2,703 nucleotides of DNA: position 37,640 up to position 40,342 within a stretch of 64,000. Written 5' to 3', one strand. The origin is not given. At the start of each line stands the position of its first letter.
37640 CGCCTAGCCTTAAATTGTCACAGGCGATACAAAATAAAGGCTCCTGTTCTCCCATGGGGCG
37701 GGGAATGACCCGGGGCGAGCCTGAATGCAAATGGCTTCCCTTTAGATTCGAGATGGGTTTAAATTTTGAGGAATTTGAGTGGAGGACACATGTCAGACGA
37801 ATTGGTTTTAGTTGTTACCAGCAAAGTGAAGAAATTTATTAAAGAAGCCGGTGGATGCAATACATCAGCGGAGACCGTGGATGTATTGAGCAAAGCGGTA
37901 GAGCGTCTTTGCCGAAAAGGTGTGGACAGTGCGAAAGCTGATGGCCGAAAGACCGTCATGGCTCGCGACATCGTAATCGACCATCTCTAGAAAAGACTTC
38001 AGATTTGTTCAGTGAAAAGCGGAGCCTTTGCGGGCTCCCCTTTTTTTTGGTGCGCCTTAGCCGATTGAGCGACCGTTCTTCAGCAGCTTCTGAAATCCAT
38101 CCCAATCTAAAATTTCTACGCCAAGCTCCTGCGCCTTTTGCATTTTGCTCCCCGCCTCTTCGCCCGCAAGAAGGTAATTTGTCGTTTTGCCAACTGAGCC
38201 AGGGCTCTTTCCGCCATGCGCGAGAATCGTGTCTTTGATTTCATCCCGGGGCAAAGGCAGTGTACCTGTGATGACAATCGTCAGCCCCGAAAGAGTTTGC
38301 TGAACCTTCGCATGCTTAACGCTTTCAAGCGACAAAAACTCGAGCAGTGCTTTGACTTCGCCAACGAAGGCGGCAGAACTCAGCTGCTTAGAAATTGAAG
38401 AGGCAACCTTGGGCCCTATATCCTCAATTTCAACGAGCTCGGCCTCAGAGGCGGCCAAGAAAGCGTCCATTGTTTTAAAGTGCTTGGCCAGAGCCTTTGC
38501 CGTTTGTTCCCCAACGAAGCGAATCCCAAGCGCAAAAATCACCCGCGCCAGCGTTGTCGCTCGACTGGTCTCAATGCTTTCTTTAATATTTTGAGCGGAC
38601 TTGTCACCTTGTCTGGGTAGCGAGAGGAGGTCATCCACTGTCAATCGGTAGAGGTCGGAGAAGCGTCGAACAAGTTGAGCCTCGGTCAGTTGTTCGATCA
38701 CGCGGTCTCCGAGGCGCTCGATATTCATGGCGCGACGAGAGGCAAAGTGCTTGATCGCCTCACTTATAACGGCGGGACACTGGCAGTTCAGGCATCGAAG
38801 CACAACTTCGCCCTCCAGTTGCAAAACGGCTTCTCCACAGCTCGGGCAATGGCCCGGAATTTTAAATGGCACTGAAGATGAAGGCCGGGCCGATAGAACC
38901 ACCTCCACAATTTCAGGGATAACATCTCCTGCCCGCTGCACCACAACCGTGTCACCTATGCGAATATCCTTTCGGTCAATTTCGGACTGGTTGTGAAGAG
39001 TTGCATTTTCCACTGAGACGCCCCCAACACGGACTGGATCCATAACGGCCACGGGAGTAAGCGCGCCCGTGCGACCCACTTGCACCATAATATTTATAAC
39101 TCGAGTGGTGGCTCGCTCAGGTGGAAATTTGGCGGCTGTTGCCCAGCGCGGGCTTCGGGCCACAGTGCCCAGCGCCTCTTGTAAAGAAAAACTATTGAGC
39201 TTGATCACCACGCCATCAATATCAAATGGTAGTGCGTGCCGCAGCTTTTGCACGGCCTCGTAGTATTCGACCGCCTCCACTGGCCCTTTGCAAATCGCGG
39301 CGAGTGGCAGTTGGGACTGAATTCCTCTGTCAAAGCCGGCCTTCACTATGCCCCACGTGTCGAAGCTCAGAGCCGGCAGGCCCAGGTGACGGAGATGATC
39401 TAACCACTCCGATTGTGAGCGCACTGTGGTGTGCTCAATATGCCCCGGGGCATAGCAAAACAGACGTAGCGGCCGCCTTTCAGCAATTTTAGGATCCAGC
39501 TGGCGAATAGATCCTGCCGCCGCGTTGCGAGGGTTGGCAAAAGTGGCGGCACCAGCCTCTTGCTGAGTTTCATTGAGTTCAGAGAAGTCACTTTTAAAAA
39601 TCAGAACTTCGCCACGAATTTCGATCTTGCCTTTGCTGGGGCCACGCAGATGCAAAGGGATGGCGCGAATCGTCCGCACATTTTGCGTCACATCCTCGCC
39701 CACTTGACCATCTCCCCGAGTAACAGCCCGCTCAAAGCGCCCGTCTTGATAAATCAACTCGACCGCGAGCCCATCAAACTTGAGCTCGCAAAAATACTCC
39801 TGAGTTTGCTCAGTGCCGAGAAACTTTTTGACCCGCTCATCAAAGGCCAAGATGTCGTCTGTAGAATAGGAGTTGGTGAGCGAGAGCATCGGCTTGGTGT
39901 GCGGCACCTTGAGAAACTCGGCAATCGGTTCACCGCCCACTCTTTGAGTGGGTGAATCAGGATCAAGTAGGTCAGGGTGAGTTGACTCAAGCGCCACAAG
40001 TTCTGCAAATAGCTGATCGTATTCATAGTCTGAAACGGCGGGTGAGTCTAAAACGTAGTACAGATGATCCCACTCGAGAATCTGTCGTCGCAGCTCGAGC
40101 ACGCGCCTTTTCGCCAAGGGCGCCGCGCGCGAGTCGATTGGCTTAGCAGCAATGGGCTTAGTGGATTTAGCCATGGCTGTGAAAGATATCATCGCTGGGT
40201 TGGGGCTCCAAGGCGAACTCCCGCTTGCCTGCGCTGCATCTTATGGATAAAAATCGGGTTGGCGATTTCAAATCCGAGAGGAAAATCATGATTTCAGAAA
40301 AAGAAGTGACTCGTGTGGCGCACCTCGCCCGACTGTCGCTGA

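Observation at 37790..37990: Stand-alone bacterial histone-fold protein (Bd0055/HBb type)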

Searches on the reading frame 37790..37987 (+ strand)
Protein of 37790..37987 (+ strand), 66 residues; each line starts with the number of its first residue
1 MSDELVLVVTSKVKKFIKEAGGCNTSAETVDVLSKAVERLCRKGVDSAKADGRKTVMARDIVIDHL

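Call 3: search_protein_families(library=pfam, proteins=[window:37790-37987:+], max_evalue=10)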
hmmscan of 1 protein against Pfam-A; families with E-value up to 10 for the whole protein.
window:37790-37987:+ (66 aa): 2 families
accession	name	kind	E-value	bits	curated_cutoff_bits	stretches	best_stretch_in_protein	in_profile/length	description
PF00808.29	CBFD_NFYB_HMF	-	0.00014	22.5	21.4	1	12-61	7-61/65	Histone-like transcription factor (CBF/NF-Y) and archaeal histone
PF09123.17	DUF1931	-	0.0097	16.6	21.8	1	26-63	18-55/138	Domain of unknown function (DUF1931)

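Call 4: search_solved_structures(query=window:37790-37987:+, max_evalue=10, show_alignments=5)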
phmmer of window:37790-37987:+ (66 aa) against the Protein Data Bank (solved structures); distinct sequences matched with E-value up to 10: 17.
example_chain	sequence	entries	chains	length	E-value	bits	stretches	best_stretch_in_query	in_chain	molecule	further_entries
8fvx_A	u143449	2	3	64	2.2e-28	99.8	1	6-66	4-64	CBFD_NFYB_HMF domain-containing protein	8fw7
8cmp_A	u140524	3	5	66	2.3e-28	99.7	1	6-66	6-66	CBFD_NFYB_HMF domain-containing protein | Transcription factor CBF/NF-Y/archaeal histone domain-containing protein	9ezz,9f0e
9f2c_A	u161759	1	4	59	6.5e-06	29.5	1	7-60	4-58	hypothetical protein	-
1f1e_A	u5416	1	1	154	9.1e-05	25.9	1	11-61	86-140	HISTONE FOLD PROTEIN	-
7mwq_B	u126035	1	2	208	0.00029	24.3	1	5-49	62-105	LHD29B53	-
8bdk_A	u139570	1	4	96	0.00089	22.8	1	11-61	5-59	DNA-binding protein HmvA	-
9qv5_A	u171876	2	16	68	0.0014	22.2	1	10-62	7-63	Archaeal histone A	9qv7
9qv6_A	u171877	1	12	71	0.0015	22.1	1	10-62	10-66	Archaeal histone A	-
7mwq_A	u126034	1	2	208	0.013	19.2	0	7-45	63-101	LHD29A53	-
9qt0_A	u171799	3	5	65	0.016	18.9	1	5-60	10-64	DUF1931 domain-containing protein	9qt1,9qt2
5cwk_A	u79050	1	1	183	0.017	18.8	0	11-43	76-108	Designed helical repeat protein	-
1ku5_A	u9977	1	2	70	0.025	18.3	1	12-62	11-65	HPhA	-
1b67_A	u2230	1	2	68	0.087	16.6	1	13-63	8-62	PROTEIN (HISTONE HMFA)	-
1hta_A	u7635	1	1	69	0.088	16.6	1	13-63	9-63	HISTONE HMFA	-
1a7w_A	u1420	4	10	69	0.29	15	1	12-62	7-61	HISTONE HMFB | PROTEIN (HISTONE HMFB) | HISTONE B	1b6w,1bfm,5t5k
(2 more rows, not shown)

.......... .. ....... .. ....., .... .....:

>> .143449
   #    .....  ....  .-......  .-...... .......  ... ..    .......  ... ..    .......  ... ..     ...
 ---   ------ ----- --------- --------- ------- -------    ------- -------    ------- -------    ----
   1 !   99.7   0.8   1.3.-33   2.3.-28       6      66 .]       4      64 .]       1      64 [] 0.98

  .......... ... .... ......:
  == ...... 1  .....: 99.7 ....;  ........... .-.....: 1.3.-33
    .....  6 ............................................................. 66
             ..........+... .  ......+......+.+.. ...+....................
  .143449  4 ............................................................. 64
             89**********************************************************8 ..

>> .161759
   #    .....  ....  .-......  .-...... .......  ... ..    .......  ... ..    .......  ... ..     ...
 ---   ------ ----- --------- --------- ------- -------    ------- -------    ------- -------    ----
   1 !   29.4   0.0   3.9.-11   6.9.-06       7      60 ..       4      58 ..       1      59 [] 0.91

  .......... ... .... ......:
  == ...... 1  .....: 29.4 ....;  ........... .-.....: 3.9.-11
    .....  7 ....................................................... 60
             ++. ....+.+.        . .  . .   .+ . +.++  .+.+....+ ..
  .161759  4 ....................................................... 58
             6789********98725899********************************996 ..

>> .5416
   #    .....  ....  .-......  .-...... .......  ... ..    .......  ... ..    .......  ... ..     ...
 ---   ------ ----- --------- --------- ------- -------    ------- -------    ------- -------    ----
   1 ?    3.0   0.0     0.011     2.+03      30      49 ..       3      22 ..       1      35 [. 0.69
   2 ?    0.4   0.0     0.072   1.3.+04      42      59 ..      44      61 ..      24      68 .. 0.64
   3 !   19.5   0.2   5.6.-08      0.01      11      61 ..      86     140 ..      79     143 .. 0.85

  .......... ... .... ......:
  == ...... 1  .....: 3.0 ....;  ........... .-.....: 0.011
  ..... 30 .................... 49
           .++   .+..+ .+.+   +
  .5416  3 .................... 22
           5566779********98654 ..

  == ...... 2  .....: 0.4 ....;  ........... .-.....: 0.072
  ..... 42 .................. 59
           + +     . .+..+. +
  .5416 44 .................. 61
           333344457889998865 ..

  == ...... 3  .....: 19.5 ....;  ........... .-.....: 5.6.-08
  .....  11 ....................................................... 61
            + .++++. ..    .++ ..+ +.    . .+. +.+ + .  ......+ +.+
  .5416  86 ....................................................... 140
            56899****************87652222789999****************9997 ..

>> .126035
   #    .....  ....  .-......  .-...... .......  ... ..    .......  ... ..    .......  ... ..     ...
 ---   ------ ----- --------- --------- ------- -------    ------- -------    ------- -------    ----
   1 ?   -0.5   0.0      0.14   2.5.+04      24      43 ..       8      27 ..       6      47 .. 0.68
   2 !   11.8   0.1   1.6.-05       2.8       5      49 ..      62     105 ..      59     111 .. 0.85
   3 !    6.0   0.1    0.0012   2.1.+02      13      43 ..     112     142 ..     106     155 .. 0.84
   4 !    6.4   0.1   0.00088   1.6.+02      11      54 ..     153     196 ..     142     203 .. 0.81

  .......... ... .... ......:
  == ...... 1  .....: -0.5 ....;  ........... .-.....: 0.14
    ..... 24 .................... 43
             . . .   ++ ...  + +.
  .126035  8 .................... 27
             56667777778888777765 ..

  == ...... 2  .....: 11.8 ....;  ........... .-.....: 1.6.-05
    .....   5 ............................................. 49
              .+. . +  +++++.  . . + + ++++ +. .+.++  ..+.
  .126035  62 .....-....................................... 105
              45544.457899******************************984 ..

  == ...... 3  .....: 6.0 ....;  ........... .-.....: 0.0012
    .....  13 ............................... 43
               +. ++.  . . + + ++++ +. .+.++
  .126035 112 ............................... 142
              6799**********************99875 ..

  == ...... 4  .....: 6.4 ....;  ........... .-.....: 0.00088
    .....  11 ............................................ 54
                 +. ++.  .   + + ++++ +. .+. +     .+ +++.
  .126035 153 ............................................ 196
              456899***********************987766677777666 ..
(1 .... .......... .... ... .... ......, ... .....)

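Call 5: search_protein_families(library=ncbifam, proteins=[window:37790-37987:+], max_evalue=10)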
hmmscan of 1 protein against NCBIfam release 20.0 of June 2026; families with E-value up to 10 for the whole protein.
window:37790-37987:+ (66 aa): 1 family
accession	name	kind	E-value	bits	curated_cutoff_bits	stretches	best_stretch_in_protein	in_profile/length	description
NF043032.1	archaea_histone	superfamily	3.1e-07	30.7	50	1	11-61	3-57/60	histone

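Call 6: find_homologous_proteins(query=window:37790-37987:+)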
Query window:37790-37987:+ (66 aa): 1083 proteins with E <= 0.001 among 1085 candidates; the best 120 are listed.
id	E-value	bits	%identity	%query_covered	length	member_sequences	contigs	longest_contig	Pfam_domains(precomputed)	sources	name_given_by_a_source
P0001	8.6e-29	115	95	92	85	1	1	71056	-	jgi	jgi:histone H3/H4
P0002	9.8e-29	115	93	92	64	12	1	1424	-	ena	-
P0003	1.0e-28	115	93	92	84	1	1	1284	-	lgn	-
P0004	1.8e-28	114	92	92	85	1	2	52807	-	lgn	-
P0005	2.0e-28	114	93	92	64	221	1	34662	-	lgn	-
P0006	2.5e-28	114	90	92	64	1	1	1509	-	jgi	jgi:histone H3/H4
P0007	3.8e-28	113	87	100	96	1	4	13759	-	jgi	jgi:histone H3/H4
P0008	6.5e-28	113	92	92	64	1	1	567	-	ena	-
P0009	1.1e-27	112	87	92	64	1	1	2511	-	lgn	-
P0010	1.1e-27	112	90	92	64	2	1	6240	-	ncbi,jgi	jgi:histone H3/H4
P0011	1.3e-27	112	92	92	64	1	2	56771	PF00808.30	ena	-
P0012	1.5e-27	111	92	92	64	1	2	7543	-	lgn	-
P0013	1.6e-27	111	89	92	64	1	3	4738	-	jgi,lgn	jgi:histone H3/H4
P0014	1.7e-27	111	92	92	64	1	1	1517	-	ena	-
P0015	2.5e-27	111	92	92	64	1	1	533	-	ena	-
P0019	3.2e-27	110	90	92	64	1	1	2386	PF00808.30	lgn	-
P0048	1.5e-26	108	92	92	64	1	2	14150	PF00808.30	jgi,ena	jgi:histone H3/H4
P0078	4.3e-26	107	89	92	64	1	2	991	PF00808.30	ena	-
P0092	6.5e-26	106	87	92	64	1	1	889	PF00808.30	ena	-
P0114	1.2e-25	105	85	92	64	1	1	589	PF00808.30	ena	-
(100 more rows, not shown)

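Call 12: find_related_loci(query=window:37790-37987:+, collection=genome_contigs, flank=6000)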
Query window:37790-37987:+ (66 aa) in genome_contigs; peptide patterns used: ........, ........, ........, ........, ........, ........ (x = any residue, [..] = any of these).
599 stretches matched a pattern (row limit reached: there are more); 251 encode a relative of the query (tblastn E <= 1e-3); the best 80 are kept; 80 distinct loci.
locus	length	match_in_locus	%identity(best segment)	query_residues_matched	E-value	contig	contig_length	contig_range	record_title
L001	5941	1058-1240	95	6-66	5e-34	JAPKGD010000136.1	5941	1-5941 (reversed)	MAG: Bdellovibrionales bacterium isolate PDA_C_MAG.6 MAG.6_136, whole genome shotgun sequence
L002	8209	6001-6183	95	6-66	5e-34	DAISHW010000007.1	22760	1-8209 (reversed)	MAG TPA_asm: Bdellovibrionales bacterium isolate CTOTU2297 NODE_1037_length_22760_cov_3.701035, whole genome shotgun seq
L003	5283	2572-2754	92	6-66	2e-33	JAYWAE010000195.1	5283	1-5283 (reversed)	MAG: Pseudobdellovibrionaceae bacterium isolate GL92_UP_concoct_173 GL92_UP_concoct_173_194, whole genome shotgun sequen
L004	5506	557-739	93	6-66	1e-33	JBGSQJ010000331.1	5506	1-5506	MAG: Bdellovibrionales bacterium isolate JTS-AC328 k141_1427707, whole genome shotgun sequence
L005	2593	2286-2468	95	6-66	7e-34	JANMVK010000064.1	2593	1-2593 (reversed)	MAG: Pseudobdellovibrionaceae bacterium isolate SOY_1_B_concoct_198 SOY_1_B_k141_4910611, whole genome shotgun sequence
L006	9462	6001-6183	95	6-66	9e-34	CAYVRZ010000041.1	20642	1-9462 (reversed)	MAG TPA_asm: uncultured Pseudobdellovibrionaceae bacterium isolate SRP302895_co1_334 genome assembly, contig: NODE_4766_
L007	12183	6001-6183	95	6-66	7e-34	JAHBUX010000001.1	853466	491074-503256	MAG: Bdellovibrionales bacterium isolate ACE_BDE2 BDE2_1, whole genome shotgun sequence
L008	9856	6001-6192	91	1-66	1e-33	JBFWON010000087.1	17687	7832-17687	MAG: Bdellovibrionales bacterium isolate CA_2019_TPBF_137 NODE_14517_length_17687_cov_5.108656_TPBF, whole genome shotgu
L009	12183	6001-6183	92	6-66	1e-33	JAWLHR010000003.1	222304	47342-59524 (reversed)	MAG: Bdellovibrionales bacterium isolate 30dZY2.bin.76 NODE_132_length_222304_cov_27.539740, whole genome shotgun sequen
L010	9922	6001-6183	92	6-66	2e-33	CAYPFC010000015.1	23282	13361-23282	MAG TPA_asm: uncultured Pseudobdellovibrionaceae bacterium isolate binchicken_co179_51 genome assembly, contig: NODE_480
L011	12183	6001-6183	92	6-66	4e-33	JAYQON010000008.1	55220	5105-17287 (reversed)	MAG: Bdellovibrionales bacterium isolate SD3114_S44.metabat_sens.055 NODE_199_length_55220_cov_4.72854, whole genome sho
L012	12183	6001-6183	93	6-66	4e-33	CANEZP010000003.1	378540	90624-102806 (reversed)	MAG: Bdellovibrionaceae bacterium isolate Jr-03apr18-63 genome assembly, contig: Jr-03apr18-C8, whole genome shotgun seq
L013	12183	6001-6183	93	6-66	3e-33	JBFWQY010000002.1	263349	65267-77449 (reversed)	MAG: Bdellovibrionales bacterium isolate CA_2019_TPBF_194 NODE_428_length_263349_cov_12.475424_TPBF, whole genome shotgu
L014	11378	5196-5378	93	6-66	4e-33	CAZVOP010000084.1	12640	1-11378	MAG TPA_asm: uncultured Pseudobdellovibrionaceae bacterium isolate SRP193066_co1_19 genome assembly, contig: NODE_4538_l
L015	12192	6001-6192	91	1-66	6e-33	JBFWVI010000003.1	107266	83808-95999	MAG: Bdellovibrionales bacterium isolate CA_2019_TPBF_90 NODE_1666_length_107266_cov_11.507341_TPBF, whole genome shotgu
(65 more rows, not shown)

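Call 18: find_encoding_contigs(protein=window:37790-37987:+, flank=5000, max_places=4)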
Protein window:37790-37987:+ (66 aa): no gene with exactly this product is on record in the collection.

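Call 29: predict_structure(alignment_id=A1)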
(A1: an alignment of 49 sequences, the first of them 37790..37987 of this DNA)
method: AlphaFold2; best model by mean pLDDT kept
length: 66 residues; sequences in the alignment: 49
mean_pLDDT: 77.7   pTM: 0.53
mean pLDDT of the five models: 77.7, 71.1, 70.8, 65.0, 64.3
residues with pLDDT >= 90: 0; 70-90: 52; 50-70: 7; < 50: 7
segments of 3 or more residues with pLDDT < 50: 1-5
pLDDT, mean of each block of 10 residues (from residue 1): 57 83 83 85 87 83 58
secondary structure, 60 per line:
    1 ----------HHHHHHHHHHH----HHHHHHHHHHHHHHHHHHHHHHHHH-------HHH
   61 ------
elements in order: H11-21 H26-50

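Call 33: fold_search(model_id=the predicted structure, library=pdb)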
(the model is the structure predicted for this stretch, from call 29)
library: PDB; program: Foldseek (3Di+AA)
matches with E <= 10: 1165; with E <= 0.001: 5
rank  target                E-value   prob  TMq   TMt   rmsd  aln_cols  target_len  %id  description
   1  9ezz_A                1.1e-05  1.00  0.58  0.62   5.0        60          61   85  Bacterial histone protein HBb from Bdellovibrio bacteriovorus bound to DNA (released 2024-06-26)
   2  8fvx                  1.1e-05  1.00  0.58  0.61   5.2        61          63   85  Histone from Bdellovibrio bacteriovorus (released 2023-08-30)
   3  9ezz_B                1.8e-05  1.00  0.57  0.60   4.9        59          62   85  Bacterial histone protein HBb from Bdellovibrio bacteriovorus bound to DNA (released 2024-06-26)
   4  8cmp                  2.1e-05  1.00  0.55  0.63   4.8        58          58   84  DNA-binding bacterial histone protein HBB from Bdellovibrio bacteriovorus (released 2024-03-06)
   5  9f0e_A                3.8e-05  1.00  0.55  0.61   4.8        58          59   84  Bacterial histone protein HBb from Bdellovibrio bacteriovorus bound to DNA (released 2024-06-26)
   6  9f2c_A                3.9e-02  0.99  0.51  0.58   4.6        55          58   40  Archaeal histone protein HTkC from Thermococcus kodakarensis (released 2024-10-02)
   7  9f2c_B                5.1e-02  0.99  0.51  0.59   4.6        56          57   39  Archaeal histone protein HTkC from Thermococcus kodakarensis (released 2024-10-02)
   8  7x57_B                1.1e-01  0.97  0.50  0.46   4.4        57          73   28  Cryo-EM structure of human subnucleosome (closed form) (released 2022-11-16)
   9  1eqz_H                1.1e-01  0.96  0.51  0.37   5.4        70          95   27  X-RAY STRUCTURE OF THE NUCLEOSOME CORE PARTICLE AT 2.5 A RESOLUTION (released 2000-04-17)
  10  8xjv_v                1.1e-01  0.96  0.52  0.39   4.6        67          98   25  Structural basis for the linker histone H5-nucleosome binding and chromatin compaction (released 2024-09-11)
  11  4h9s_C                1.1e-01  0.93  0.46  0.42   4.5        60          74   25  Complex structure 6 of DAXX/H3.3(sub7)/H4 (released 2012-10-17)
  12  3nqj_B                1.2e-01  0.97  0.51  0.49   4.3        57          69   28  Crystal structure of (CENP-A/H4)2 heterotetramer (released 2010-08-25)
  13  9can_B                1.2e-01  0.96  0.50  0.45   4.5        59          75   29  S.c INO80 in complex with Xenopus 0/40 nucleosome (released 2025-07-16)
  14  1ku5_A                1.2e-01  0.80  0.37  0.37   5.2        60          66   30  Crystal Structure of recombinant histone HPhA from hyperthermophilic archaeon Pyrococcus horikoshii OT3 (released 2003-08-26)
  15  6l9z_P                1.3e-01  0.96  0.51  0.37   5.2        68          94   28  338 bp di-nucleosome assembled with linker histone H1.X (released 2021-02-17)
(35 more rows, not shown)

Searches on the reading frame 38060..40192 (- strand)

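Call 50: search_protein_families(library=pfam, proteins=[window:38060-40192:-], max_evalue=0.001)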
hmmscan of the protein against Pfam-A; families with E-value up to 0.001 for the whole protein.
window:38060-40192:- (711 aa): 10 families
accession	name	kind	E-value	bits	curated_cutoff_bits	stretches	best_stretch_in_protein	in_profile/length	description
PF01653.23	DNA_ligase_aden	-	3.9e-85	285.8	27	1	91-359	2-253/253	NAD-dependent DNA ligase adenylation domain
PF03120.22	DNA_ligase_OB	-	1.4e-33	115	32.9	1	362-439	1-78/79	NAD-dependent DNA ligase OB-fold domain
PF12826.13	HHH_2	-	3.7e-23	81.9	27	1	550-603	1-54/64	Helix-hairpin-helix motif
PF14520.12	HHH_5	-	6e-14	52.7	27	1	555-604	5-55/57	Helix-hairpin-helix domain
PF00533.33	BRCT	-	7.3e-13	49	21.3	1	633-703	5-77/78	BRCA1 C Terminus (BRCT) domain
PF03119.21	DNA_ligase_ZBD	-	8.2e-09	35.6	25.8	1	448-474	1-27/27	NAD-dependent DNA ligase C4 zinc finger domain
PF22745.1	Nlig-Ia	-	2.8e-08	34.7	27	1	32-76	7-51/92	DNA ligase-like, N-terminal NAD+-binding domain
PF12738.14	PTCB-BRCT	-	3.9e-06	27.2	22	1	637-695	1-59/63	twin BRCT domain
PF00633.29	HHH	-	0.00026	21.1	24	0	579-600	6-27/30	Helix-hairpin-helix motif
PF03118.21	RNA_pol_A_CTD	-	0.00073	19.7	23.8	0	510-541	35-66/67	Bacterial RNA polymerase, alpha chain C terminal domain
